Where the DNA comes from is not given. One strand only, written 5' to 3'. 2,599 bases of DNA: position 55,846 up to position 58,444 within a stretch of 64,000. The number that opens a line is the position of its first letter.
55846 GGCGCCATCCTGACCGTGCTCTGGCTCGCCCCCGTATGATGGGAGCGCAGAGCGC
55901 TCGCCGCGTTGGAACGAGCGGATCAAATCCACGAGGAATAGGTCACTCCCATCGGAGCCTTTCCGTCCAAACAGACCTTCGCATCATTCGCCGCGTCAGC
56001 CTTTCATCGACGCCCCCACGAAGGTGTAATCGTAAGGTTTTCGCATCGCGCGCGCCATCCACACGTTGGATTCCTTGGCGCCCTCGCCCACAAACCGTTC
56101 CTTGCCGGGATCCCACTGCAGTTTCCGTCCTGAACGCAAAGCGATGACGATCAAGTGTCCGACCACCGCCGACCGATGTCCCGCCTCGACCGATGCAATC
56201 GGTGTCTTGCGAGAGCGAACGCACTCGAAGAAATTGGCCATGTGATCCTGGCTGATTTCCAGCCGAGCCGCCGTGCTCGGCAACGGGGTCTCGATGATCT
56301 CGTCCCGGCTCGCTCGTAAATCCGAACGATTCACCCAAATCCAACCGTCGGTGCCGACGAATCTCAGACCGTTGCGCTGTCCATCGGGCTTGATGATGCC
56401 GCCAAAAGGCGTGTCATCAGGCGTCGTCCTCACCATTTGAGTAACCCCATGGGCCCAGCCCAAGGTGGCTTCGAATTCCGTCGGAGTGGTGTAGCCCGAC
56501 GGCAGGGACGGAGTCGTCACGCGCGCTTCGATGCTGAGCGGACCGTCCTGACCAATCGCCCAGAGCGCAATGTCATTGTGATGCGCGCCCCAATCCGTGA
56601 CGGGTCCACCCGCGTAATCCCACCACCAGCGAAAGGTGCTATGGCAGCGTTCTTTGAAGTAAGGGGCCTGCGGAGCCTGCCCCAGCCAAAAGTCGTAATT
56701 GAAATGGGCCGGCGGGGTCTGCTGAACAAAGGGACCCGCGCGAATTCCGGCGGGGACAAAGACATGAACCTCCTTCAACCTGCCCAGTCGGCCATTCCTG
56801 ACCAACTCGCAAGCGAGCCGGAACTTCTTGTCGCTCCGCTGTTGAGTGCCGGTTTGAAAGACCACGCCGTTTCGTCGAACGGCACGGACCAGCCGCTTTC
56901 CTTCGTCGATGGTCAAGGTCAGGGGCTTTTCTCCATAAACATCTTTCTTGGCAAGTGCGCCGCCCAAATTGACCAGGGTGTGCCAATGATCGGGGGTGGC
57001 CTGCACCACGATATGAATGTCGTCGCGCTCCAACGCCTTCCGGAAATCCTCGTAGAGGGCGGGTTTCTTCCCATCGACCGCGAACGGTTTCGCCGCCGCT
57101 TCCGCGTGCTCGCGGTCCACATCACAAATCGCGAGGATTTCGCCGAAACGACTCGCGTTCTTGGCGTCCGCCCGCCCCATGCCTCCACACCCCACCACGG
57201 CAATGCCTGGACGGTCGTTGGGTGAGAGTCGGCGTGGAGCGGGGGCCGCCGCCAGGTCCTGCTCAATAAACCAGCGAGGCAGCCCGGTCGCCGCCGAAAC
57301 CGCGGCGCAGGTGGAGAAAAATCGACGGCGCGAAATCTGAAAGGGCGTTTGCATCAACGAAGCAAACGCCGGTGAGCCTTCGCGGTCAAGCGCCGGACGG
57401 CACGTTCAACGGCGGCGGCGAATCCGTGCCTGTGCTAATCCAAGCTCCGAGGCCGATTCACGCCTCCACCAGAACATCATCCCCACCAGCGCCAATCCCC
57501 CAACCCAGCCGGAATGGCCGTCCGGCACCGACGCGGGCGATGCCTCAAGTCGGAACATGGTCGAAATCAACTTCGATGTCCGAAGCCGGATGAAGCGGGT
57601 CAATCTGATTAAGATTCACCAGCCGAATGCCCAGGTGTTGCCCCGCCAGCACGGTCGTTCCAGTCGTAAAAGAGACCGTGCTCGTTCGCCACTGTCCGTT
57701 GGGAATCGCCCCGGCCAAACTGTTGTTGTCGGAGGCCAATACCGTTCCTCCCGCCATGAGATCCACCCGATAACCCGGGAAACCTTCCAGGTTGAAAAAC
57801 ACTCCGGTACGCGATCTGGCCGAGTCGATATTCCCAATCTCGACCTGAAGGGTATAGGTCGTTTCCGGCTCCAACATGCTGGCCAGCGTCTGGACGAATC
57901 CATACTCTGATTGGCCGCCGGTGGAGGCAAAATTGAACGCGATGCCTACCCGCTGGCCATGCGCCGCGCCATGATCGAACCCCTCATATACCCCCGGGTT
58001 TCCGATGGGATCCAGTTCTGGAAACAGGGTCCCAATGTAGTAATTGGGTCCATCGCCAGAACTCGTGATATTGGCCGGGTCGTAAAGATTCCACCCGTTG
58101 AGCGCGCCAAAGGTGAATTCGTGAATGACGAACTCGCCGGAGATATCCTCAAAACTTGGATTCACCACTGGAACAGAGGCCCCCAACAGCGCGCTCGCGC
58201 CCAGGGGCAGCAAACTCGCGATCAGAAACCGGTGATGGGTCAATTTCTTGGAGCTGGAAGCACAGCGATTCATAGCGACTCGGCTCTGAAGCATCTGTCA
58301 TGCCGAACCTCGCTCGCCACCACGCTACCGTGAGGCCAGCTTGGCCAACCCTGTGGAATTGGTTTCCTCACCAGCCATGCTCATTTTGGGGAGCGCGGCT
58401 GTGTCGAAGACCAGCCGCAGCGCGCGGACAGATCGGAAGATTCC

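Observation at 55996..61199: Candidate Tat-exported (periplasmic) sugar oxidation, lactonase and dehydratase route, with a DgoD-like dehydratase carrying a textbook twin-arginine signal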

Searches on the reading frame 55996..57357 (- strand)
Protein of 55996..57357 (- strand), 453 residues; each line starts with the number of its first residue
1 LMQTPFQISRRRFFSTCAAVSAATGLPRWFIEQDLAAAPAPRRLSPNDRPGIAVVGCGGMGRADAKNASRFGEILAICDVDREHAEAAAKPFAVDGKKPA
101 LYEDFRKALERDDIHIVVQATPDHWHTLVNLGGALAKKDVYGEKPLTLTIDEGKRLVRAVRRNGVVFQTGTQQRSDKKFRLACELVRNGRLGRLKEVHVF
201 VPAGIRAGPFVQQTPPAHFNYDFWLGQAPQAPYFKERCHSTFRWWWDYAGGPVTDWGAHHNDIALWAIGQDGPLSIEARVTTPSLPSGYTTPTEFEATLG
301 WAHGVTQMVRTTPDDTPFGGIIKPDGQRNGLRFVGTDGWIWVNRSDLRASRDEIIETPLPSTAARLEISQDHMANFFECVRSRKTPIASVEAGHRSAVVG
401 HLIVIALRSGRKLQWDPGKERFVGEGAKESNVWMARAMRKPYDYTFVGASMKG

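Call 3: search_protein_families(library=pfam, proteins=[window:55996-57357:-], max_evalue=0.01)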
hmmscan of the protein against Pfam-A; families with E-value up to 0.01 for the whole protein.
window:55996-57357:- (453 aa): 4 families
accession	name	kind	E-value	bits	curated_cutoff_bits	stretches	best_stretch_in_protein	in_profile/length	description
PF19051.5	GFO_IDH_MocA_C2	-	7.4e-27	94.9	23.3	2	212-283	45-116/254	Oxidoreductase family, C-terminal alpha/beta domain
PF01408.29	GFO_IDH_MocA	-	2e-16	61.2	24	1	52-170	3-119/120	Oxidoreductase family, NAD-binding Rossmann fold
PF22725.1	GFO_IDH_MocA_C3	-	4.8e-07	30.2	27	1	241-340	34-123/124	GFO/IDH/MocA C-terminal domain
PF02894.22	GFO_IDH_MocA_C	-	0.002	18.4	22.9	0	243-413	31-216/218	Oxidoreductase family, C-terminal alpha/beta domain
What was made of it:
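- Checked: G1, 55996-57357(-), 453 aa. It is Gfo/Idh/MocA: PF01408 61 bits and PF19051 95 bits (call 3).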

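Call 4: search_protein_families(library=ncbifam, proteins=[window:55996-57357:-], max_evalue=0.01)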
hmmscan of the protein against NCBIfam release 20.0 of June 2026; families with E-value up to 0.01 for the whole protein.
window:55996-57357:- (453 aa): 10 families
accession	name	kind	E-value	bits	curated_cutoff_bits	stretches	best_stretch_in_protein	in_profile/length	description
NF058561.1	BT_2158_fam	equivalog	2.1e-38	132.1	750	1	9-282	1-269/487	glycoside 3-dehydrogenase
TIGR04380.1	myo_inos_iolG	equivalog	1.3e-21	76.8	355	1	52-199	4-150/330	inositol 2-dehydrogenase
NF052479.1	LevoglcsnDh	equivalog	2.4e-14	52.9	650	1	76-197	40-157/386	levoglucosan dehydrogenase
NF040723.1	UDP-GlcNAcDh_Arch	equivalog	2.6e-12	46.9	450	1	52-197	3-144/302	UDP-N-acetylglucosamine 3-dehydrogenase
NF052679.1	InsChiInosDhIolG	equivalog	1.5e-10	40.6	540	1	52-193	5-147/343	bifunctional inositol 2-dehydrogenase/D-chiro-inositol 1-dehydrogenase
NF041392.1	XylDh_Gfo6_Halo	equivalog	6.6e-09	35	350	1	65-198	35-167/350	D-xylose 1-dehydrogenase Gfo6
NF008607.0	PRK11579.1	subfamily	5.9e-05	22.2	330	1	104-195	55-146/346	oxidoreductase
NF007574.0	PRK10206.1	equivalog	7.8e-05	21.9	352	1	103-198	55-150/345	oxidoreductase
NF058563.1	BT_2159_fam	equivalog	0.00017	20.7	650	1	52-199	3-148/350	disaccharide 3-dehydrogenase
NF001319.0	PRK00258.3-3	equivalog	0.00058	19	252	1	47-122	121-193/279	shikimate dehydrogenase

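Call 37: search_solved_structures(query=window:55996-57357:-, max_evalue=0.00001)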
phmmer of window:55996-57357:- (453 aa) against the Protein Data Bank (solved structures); distinct sequences matched with E-value up to 0.00001: 36.
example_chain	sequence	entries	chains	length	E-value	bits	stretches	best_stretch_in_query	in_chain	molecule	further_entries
8tdf_A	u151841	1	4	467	3.7e-28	101.4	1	45-260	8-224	Dehydrogenase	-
8tdh_A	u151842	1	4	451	8.8e-27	96.9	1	50-260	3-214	Predicted dehydrogenases and related proteins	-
7xr9_A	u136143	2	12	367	1e-16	63.7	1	52-193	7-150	DgpA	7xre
9m3d_B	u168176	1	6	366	1.1e-11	47.2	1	53-193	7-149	DgpA1 from W974-1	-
3cea_A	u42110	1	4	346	2e-11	46.3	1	52-194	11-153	Myo-inositol 2-dehydrogenase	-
3ec7_A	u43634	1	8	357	2e-11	46.2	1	51-198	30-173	Putative Dehydrogenase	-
3ezy_A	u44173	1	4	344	5.3e-11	44.8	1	52-194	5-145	Dehydrogenase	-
4mie_A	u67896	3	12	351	1.2e-10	43.7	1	52-193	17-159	Inositol 2-dehydrogenase/D-chiro-inositol 3-dehydrogenase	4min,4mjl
4mio_A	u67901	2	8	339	1.2e-10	43.7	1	52-193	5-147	Inositol 2-dehydrogenase/D-chiro-inositol 3-dehydrogenase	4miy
3q2k_A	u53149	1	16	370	1.5e-10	43.4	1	52-199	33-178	oxidoreductase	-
9m37_A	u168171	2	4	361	1.6e-09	40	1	53-194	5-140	P581a DgpA2 and isoorientin complex structure | Gfo/Idh/MocA family protein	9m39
6a3f_A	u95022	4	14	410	1.7e-09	39.9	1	77-195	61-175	Putative dehydrogenase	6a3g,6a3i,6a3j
3e18_A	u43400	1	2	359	4.5e-08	35.2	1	52-195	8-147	oxidoreductase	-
4n54_A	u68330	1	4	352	1.3e-07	33.7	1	52-200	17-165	Inositol dehydrogenase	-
4mkx_A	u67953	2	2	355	1.3e-07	33.6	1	52-200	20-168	Inositol dehydrogenase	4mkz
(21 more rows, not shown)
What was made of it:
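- Closest known: Periplasmic glycoside 3-dehydrogenase pathway. Same: This is the best match for G1, and the alignment includes the leader region (calls 4, 37).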

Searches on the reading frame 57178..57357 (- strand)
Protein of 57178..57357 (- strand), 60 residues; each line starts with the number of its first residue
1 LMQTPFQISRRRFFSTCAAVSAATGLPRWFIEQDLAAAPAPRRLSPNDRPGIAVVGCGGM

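Call 28: search_protein_families(library=pfam, proteins=[window:57178-57357:-], max_evalue=10)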
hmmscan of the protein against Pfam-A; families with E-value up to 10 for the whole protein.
seq(60 aa): 1 family
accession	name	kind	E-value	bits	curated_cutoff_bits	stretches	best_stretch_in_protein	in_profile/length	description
PF10518.14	TAT_signal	-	0.014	15.8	22.7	1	7-27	1-21/21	TAT (twin-arginine translocation) pathway signal sequence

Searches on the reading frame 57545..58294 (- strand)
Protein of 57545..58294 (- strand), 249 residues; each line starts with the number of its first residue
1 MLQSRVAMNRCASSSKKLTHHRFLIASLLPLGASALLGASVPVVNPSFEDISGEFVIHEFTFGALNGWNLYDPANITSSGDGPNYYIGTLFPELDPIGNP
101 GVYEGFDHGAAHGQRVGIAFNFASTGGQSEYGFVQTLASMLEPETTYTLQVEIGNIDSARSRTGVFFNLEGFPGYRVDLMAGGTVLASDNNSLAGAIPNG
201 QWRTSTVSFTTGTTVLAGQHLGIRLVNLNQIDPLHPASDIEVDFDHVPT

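Call 3: search_protein_families(library=pfam, proteins=[window:57545-58294:-], max_evalue=0.01)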
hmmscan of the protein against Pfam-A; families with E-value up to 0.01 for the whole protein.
window:57545-58294:- (249 aa): 1 family
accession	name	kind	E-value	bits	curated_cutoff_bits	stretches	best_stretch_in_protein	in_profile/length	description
PF22825.2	HpiC1-like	-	9.4e-54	182.5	27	1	40-247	2-171/174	HpiC1 cyclase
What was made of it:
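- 57545..58294 (-): G2: secreted HpiC1-like (CBM-like) domain protein. Not part of the cassette. PF22825 scores 182 bits (call 3).
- Checked: G2, 57545-58294(-), 249 aa. It has a hydrophobic N-terminal signal-like stretch and an HpiC1-like domain (PF22825, 182 bits; call 3).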

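Call 4: search_protein_families(library=ncbifam, proteins=[window:57545-58294:-], max_evalue=0.01)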
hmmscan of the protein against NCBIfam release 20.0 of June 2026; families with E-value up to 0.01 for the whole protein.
window:57545-58294:- (249 aa): 1 family
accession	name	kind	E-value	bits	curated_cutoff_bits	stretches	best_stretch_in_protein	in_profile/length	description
NF048003.1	GTA_spike_fiber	domain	2.2e-06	28.3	36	1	119-230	42-151/182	phage head spike fiber domain-containing protein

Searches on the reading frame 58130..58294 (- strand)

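Call 28: search_protein_families(library=pfam, proteins=[window:58130-58294:-], max_evalue=10)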
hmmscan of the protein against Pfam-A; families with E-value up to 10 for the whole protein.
seq(55 aa): 1 family
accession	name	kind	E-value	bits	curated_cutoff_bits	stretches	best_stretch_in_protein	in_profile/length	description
PF22626.3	LysX_preATP_grasp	-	0.27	11.8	27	1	4-26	48-70/84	LysX preATP-grasp domain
